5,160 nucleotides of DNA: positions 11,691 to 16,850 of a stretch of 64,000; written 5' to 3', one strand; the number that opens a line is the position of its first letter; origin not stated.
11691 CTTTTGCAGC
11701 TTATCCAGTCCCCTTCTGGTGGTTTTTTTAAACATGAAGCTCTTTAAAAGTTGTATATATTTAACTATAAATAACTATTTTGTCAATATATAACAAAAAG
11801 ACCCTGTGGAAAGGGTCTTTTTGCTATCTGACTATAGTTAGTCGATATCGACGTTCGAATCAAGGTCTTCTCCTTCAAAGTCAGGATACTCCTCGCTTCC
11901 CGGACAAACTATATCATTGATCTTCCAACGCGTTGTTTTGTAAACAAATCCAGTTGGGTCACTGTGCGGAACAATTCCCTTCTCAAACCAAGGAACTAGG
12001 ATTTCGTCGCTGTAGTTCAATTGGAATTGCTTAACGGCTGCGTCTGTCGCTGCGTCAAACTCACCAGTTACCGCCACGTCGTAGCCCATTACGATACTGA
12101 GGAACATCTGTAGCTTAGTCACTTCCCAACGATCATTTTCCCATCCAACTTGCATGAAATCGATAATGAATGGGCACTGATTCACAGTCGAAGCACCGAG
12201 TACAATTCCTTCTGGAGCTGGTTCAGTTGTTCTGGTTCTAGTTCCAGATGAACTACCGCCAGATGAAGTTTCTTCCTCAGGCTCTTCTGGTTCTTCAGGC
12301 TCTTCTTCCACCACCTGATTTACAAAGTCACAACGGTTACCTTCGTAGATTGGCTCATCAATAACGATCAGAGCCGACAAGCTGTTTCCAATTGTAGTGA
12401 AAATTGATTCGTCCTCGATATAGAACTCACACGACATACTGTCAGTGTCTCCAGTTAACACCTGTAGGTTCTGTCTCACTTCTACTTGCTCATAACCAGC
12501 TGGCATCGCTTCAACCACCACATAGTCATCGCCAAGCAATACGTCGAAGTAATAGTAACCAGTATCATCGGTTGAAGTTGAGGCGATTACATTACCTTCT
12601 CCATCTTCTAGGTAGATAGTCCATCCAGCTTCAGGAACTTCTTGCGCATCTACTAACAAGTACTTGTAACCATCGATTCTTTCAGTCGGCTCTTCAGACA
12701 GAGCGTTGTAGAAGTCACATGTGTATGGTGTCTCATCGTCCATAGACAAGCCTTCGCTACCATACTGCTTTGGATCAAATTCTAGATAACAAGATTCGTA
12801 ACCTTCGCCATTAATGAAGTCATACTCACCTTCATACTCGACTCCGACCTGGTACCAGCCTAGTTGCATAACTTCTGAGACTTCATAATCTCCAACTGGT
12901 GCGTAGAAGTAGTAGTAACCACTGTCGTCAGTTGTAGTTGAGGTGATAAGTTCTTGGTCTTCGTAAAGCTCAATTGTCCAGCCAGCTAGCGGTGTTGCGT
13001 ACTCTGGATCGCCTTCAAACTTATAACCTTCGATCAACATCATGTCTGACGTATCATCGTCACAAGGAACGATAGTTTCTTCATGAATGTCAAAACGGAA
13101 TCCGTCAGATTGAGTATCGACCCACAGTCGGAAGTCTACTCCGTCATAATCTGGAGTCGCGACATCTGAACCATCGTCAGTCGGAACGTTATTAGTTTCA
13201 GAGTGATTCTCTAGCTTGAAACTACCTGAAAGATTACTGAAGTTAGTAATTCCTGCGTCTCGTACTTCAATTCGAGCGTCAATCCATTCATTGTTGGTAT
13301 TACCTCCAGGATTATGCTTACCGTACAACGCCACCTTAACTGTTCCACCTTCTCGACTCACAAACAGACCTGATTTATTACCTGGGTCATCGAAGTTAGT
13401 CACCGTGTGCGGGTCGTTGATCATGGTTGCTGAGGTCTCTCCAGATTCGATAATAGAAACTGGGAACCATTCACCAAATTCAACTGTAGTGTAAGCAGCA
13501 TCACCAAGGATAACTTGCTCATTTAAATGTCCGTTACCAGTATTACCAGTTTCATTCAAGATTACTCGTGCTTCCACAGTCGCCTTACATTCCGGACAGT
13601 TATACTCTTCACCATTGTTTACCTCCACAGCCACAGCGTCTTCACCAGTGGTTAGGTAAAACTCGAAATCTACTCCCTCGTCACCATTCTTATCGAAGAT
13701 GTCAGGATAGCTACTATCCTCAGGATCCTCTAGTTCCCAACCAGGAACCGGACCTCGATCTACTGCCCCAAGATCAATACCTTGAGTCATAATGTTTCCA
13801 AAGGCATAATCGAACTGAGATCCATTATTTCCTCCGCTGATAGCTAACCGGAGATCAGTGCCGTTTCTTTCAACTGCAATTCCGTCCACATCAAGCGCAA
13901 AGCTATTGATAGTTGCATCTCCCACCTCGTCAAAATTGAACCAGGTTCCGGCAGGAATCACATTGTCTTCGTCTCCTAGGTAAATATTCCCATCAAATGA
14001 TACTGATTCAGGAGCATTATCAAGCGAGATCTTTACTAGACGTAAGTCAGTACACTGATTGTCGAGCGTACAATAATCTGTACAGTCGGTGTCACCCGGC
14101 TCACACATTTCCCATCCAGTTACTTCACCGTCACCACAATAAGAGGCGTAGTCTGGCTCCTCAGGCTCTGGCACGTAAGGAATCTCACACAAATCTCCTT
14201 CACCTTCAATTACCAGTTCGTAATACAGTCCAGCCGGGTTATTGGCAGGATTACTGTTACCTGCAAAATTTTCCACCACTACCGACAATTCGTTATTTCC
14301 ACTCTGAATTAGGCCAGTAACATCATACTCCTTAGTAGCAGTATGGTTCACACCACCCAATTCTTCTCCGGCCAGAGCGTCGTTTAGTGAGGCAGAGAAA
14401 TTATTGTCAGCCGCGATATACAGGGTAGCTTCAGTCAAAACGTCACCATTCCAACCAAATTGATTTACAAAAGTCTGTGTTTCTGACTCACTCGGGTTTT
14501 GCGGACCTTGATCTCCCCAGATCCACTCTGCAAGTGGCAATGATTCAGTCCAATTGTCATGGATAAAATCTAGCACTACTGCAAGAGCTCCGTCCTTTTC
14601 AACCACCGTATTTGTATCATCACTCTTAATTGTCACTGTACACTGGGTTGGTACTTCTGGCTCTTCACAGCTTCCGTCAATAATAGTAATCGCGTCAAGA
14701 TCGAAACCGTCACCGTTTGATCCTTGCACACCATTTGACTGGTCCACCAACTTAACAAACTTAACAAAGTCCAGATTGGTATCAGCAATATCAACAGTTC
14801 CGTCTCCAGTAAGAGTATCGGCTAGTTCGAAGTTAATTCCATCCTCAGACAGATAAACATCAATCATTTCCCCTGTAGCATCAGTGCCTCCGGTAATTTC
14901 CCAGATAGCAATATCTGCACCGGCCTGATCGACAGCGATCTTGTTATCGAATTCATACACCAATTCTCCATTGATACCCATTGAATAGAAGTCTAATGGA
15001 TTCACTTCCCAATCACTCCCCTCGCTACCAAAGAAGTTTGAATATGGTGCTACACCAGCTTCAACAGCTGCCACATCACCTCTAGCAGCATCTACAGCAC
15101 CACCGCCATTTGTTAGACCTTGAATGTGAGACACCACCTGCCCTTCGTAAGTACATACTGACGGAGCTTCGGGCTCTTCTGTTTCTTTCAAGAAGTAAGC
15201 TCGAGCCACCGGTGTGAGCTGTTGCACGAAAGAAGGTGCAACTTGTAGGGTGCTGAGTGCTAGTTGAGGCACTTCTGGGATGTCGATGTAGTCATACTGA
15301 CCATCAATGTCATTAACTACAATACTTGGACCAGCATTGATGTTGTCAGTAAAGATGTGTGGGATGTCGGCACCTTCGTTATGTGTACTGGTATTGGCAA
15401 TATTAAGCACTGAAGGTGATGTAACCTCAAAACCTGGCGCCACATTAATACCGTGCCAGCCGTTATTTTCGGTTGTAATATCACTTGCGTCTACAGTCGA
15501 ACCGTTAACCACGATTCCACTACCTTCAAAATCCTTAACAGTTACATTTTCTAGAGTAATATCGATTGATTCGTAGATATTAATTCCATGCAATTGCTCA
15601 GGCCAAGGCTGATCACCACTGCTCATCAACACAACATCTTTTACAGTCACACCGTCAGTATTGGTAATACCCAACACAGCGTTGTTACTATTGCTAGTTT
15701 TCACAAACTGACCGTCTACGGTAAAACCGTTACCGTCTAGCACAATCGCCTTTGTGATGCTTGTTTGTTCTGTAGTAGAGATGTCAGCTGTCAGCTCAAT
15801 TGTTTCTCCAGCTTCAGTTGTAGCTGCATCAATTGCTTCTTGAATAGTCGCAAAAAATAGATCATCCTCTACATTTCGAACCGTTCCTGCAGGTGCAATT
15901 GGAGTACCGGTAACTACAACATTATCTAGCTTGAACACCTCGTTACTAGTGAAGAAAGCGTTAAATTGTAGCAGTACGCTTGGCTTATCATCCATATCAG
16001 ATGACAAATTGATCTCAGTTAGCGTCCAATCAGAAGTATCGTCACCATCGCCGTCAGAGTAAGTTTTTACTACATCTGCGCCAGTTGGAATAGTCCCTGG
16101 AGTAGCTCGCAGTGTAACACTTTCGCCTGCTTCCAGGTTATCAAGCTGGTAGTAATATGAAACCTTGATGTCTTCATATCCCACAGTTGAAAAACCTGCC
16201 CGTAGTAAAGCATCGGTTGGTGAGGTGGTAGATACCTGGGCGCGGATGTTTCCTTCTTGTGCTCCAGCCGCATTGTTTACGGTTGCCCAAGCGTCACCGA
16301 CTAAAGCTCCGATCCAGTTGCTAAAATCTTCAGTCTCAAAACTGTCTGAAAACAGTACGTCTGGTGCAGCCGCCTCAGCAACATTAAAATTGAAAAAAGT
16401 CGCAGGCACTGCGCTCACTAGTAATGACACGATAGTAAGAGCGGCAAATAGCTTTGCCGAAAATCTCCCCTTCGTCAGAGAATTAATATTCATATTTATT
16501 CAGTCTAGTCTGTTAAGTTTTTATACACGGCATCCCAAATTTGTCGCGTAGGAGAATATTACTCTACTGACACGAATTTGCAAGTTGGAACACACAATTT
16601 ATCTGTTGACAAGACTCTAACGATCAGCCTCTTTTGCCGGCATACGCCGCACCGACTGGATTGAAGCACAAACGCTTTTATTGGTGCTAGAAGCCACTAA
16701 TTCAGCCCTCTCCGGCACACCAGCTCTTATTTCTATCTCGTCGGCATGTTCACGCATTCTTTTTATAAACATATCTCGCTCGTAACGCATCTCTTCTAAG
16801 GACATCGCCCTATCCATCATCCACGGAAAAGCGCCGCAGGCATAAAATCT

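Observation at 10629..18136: ECF sigma/anti-sigma pair directly upstream of a 1551-aa beta-helix/CnaB/PG-binding protein and a CAP-domain protein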

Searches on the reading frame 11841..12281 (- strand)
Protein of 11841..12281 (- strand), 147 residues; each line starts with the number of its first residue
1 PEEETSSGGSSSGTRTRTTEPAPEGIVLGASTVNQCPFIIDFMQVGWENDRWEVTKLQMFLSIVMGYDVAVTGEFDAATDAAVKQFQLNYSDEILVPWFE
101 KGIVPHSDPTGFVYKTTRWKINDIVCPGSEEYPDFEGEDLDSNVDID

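Call 35: search_protein_families(library=pfam, proteins=[window:11841-12281:-], max_evalue=1)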
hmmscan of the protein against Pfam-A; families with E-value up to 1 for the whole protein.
seq(147 aa): 1 family
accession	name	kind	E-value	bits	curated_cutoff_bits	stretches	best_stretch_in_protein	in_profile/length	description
PF01471.23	PG_binding_1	-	1.4e-06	28.9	23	1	53-90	4-41/57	Putative peptidoglycan binding domain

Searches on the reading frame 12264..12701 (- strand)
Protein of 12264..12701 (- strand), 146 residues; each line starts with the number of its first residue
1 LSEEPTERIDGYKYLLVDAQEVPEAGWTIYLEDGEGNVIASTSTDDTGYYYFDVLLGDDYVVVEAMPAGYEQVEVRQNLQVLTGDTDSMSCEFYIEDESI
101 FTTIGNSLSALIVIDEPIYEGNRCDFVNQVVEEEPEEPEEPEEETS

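Call 35: search_protein_families(library=pfam, proteins=[window:12264-12701:-], max_evalue=1)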
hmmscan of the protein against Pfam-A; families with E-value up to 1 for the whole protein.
seq(146 aa): 7 families
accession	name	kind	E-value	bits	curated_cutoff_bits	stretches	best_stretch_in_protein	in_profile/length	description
PF17210.9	SdrD_B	-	9.3e-08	32.7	29.7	1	18-77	18-77/112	SdrD B-like domain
PF13620.12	CarboxypepD_reg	-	6.6e-06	26.8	32.3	1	17-87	7-75/82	Carboxypeptidase regulatory-like domain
PF17802.7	SpaA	-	9.9e-06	26.1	23.1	1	18-81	12-76/91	Prealbumin-like fold domain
PF23193.1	NOMO_3rd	-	0.011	16.3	27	1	37-65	57-85/120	NOMO third transthyretin-like domain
PF16371.11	MetallophosN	-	0.069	13.8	35.6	1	39-76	19-55/77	N terminal of Calcineurin-like phosphoesterase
PF00136.26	DNA_pol_B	-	0.078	12.2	23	1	73-112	216-255/453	DNA polymerase family B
PF11974.14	bMG3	-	0.14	12.5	34.9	1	22-55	26-59/103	Bacterial alpha-2-macroglobulin MG3 domain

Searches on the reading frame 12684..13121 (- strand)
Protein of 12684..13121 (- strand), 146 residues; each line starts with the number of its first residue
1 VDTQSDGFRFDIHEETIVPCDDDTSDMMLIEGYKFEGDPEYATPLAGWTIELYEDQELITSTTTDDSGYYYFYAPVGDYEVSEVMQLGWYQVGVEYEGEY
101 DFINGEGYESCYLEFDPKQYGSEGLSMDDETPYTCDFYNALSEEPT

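Call 35: search_protein_families(library=pfam, proteins=[window:12684-13121:-], max_evalue=1)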
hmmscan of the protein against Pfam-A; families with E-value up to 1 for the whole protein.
seq(146 aa): 4 families
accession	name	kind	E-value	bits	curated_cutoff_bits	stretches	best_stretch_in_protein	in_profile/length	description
PF13620.12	CarboxypepD_reg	-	5.9e-05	23.8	32.3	1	43-82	12-53/82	Carboxypeptidase regulatory-like domain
PF17210.9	SdrD_B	-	0.0004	21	29.7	1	43-89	22-70/112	SdrD B-like domain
PF11783.13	Cytochrome_cB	-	0.1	12.9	22.1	1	54-117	100-159/173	Cytochrome c bacterial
PF11974.14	bMG3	-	0.21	12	34.9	1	42-75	25-59/103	Bacterial alpha-2-macroglobulin MG3 domain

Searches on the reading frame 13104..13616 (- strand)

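Call 35: search_protein_families(library=pfam, proteins=[window:13104-13616:-], max_evalue=1)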
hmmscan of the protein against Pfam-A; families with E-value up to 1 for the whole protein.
seq(171 aa): 3 families
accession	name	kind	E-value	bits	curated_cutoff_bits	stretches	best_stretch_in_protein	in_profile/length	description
PF23545.1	Zn_ribbon_HMPTM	-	0.11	12.5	27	1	7-21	9-23/45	HMPTM N-terminal zinc ribbon domain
PF13248.11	Zn_ribbon_3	-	0.16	11.9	27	1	3-19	1-17/26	zinc-ribbon domain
PF12031.14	BAF250_C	-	0.3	10.8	21.1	1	106-149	69-112/257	SWI/SNF-like complex subunit BAF250/Osa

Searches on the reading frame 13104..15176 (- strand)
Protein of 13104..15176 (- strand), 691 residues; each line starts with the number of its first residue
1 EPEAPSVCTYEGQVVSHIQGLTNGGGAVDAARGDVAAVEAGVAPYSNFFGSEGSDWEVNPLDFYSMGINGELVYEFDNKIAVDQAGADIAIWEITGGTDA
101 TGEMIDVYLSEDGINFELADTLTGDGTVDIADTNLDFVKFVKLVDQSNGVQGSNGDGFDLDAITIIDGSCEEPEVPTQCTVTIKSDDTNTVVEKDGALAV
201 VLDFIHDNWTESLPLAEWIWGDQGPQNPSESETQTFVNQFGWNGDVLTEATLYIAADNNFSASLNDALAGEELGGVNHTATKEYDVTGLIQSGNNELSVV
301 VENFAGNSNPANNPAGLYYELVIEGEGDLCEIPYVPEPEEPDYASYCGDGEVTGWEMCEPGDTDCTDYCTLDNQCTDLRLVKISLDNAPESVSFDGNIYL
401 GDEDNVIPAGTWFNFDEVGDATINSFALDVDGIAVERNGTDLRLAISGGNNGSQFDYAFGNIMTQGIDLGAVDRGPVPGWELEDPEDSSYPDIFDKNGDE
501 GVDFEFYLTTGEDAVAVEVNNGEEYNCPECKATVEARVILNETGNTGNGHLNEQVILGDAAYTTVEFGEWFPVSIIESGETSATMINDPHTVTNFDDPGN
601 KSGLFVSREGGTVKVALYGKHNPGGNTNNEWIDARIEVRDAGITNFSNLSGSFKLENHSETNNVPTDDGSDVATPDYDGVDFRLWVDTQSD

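Call 88: predict_structure(alignment_id=A4)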
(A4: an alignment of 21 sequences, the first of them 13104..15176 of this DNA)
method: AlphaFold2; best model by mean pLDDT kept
length: 691 residues; sequences in the alignment: 21
mean_pLDDT: 63.3   pTM: 0.40
mean pLDDT of the five models: 63.3, 63.2, 62.1, 61.3, 60.4
residues with pLDDT >= 90: 69; 70-90: 224; 50-70: 170; < 50: 228
segments of 3 or more residues with pLDDT < 50: 1-47, 50-61, 169-178, 187-192, 194-226, 330-345, 355-357, 359-362, 364-374, 526-532, 543-554, 557-563, 575-598, 623-628, 642-649, 657-668, 689-691
pLDDT, mean of each block of 10 residues (from residue 1): 30 27 28 32 44 42 56 85 78 59 85 93 88 89 79 58 69 46 53 37 31 42 49 81 82 84 88 62 90 88 66 66 72 42 47 51 44 55 78 81 86 82 70 88 83 77 89 75 71 83 88 88 55 64 47 46 57 51 31 44 62 62 49 71 45 49 45 72 62 46
secondary structure, 60 per line:
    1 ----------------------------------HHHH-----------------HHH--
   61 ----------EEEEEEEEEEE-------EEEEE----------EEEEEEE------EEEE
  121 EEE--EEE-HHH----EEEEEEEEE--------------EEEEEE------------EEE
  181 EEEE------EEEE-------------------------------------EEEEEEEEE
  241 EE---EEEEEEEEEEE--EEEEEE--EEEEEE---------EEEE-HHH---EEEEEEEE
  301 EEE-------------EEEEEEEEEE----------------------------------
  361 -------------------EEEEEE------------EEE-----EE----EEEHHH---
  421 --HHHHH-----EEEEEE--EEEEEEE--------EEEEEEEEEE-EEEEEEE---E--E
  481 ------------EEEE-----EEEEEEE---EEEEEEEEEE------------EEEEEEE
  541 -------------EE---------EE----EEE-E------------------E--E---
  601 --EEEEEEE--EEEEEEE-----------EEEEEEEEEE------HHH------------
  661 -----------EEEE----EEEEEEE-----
elements in order (helices of 4 or more, strands of 3 or more residues): H35-38 E71-81 E89-93 E104-110 E117-123 E126-128 E137-145 E160-165 E178-184 E191-194 E232-242 E246-256 E259-264 E267-272 E282-285 E293-303 E317-326 E380-385 E398-400 E412-414 H423-427 E433-438 E441-447 E456-465 E467-473 E493-496 E502-508 E512-521 E534-540 E571-573 E603-609 E612-618 E630-639 E672-675 E680-686

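Call 90: fold_search(model_id=the predicted structure, library=pdb)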
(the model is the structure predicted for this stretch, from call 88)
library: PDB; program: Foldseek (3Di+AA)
matches with E <= 10: 1285; with E <= 0.001: 44
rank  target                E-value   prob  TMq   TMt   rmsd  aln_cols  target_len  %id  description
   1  6gsz_A                1.1e-05  1.00  0.11  0.09  16.9       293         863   15  Crystal structure of native alfa-L-rhamnosidase from Aspergillus terreus (released 2018-11-14)
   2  3w5n                  1.8e-05  1.00  0.11  0.08  24.2       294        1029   16  Crystal Structure of Streptomyces avermitilis alpha-L-rhamnosidase complexed with L-rhamnose (released 2013-03-20)
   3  6yg8_B                2.4e-05  0.99  0.14  0.15  19.1       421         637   11  Cryo-EM structure of a BcsB pentamer in the context of an assembled Bcs macrocomplex (released 2021-02-24)
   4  3w5m                  2.8e-05  0.98  0.13  0.09  30.6       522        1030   15  Crystal Structure of Streptomyces avermitilis alpha-L-rhamnosidase (released 2013-03-20)
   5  6yg8_A                4.5e-05  0.98  0.14  0.15  18.3       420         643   10  Cryo-EM structure of a BcsB pentamer in the context of an assembled Bcs macrocomplex (released 2021-02-24)
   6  6yg8_D                5.3e-05  0.98  0.14  0.15  19.0       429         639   11  Cryo-EM structure of a BcsB pentamer in the context of an assembled Bcs macrocomplex (released 2021-02-24)
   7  6qe7_A                7.3e-05  1.00  0.11  0.25  16.7       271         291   10  anti-sigma factor domain-containing protein (released 2019-06-12)
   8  9fmt_E                8.6e-05  0.98  0.14  0.15  19.0       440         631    9  Cryo-EM structure of the BcsB hexameric crown from the E. coli cellulose secretion macrocomplex (released 2024-10-16)
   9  6qe7_B                1.4e-04  1.00  0.12  0.26  16.6       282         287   11  anti-sigma factor domain-containing protein (released 2019-06-12)
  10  9fmt_D                1.7e-04  0.96  0.14  0.14  19.7       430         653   12  Cryo-EM structure of the BcsB hexameric crown from the E. coli cellulose secretion macrocomplex (released 2024-10-16)
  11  5mwk_A                2.8e-04  0.99  0.10  0.07  18.1       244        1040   14  Glycoside hydrolase BT_0986 (released 2017-03-22)
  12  5mqm                  2.8e-04  0.99  0.12  0.08  18.3       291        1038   15  Glycoside hydrolase BT_0986 (released 2017-03-22)
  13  8dhe_A                3.7e-04  0.99  0.13  0.13  19.5       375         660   10  Tannerella forsythia beta-glucuronidase (mL1) (released 2023-05-17)
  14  7l2z_E                3.7e-04  0.89  0.13  0.13  19.2       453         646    9  Bacterial cellulose synthase BcsB hexamer (released 2021-03-24)
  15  8u01                  4.3e-04  0.98  0.11  0.09  21.0       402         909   10  Crystal Structure of the Glycoside Hydrolase Family 2 TIM Barrel-domain Containing Protein from Phocaeicola plebeius (released 2023-09-27)
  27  6qe7_C                5.6e-04  0.99  0.12  0.26  16.8       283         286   10  anti-sigma factor domain-containing protein (released 2019-06-12)
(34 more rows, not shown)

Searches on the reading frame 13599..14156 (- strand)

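Call 35: search_protein_families(library=pfam, proteins=[window:13599-14156:-], max_evalue=1)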
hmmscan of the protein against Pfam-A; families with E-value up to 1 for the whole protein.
seq(186 aa): 1 family
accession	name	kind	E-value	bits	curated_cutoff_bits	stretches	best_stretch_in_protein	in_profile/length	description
PF13948.11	DUF4215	-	0.35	11.6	27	1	5-35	19-46/47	Domain of unknown function (DUF4215)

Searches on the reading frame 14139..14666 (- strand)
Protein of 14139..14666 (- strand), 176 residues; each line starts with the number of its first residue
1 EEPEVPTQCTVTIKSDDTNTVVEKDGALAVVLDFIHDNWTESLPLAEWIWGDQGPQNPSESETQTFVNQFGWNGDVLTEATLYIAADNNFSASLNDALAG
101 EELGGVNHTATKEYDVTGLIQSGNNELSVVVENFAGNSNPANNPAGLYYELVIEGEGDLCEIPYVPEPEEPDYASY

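Call 35: search_protein_families(library=pfam, proteins=[window:14139-14666:-], max_evalue=1)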
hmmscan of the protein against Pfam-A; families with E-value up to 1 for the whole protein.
seq(176 aa): 1 family
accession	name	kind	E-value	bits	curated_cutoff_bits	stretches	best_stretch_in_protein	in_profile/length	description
PF08531.16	Bac_rhamnosid_N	-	0.059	13.6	25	1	79-133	5-65/172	Alpha-L-rhamnosidase N-terminal domain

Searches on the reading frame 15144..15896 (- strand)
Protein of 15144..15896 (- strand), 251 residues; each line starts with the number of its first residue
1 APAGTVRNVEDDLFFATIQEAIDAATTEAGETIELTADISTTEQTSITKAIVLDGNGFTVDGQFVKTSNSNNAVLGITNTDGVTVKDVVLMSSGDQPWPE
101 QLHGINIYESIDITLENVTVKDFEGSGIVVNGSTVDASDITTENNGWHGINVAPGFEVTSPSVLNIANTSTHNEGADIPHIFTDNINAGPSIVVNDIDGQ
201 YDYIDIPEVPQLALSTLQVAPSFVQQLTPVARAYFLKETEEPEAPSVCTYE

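Call 35: search_protein_families(library=pfam, proteins=[window:15144-15896:-], max_evalue=1)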
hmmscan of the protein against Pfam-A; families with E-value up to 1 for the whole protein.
seq(251 aa): 4 families
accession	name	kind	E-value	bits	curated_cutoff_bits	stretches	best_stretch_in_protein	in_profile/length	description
PF20585.4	Pectate_lyase_5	-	1.8e-05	25.3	24.3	1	17-119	6-118/126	Putative pectate lyase-like adhesive domain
PF13229.12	Beta_helix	-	0.00062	19.9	25.9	1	77-176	5-93/158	Right handed beta helix region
PF03718.19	Glyco_hydro_49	-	0.043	14.3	27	1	50-86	77-113/118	Glycosyl hydrolase family 49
PF13984.11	MsyB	-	0.059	14.1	27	1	14-76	1-63/122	MsyB protein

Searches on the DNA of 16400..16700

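Call 43: search_rna_families(source=window, start=16400, end=16700, threshold=evalue, max_evalue=10)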
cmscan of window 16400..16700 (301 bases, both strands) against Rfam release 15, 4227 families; matches with E-value up to 10: 0.
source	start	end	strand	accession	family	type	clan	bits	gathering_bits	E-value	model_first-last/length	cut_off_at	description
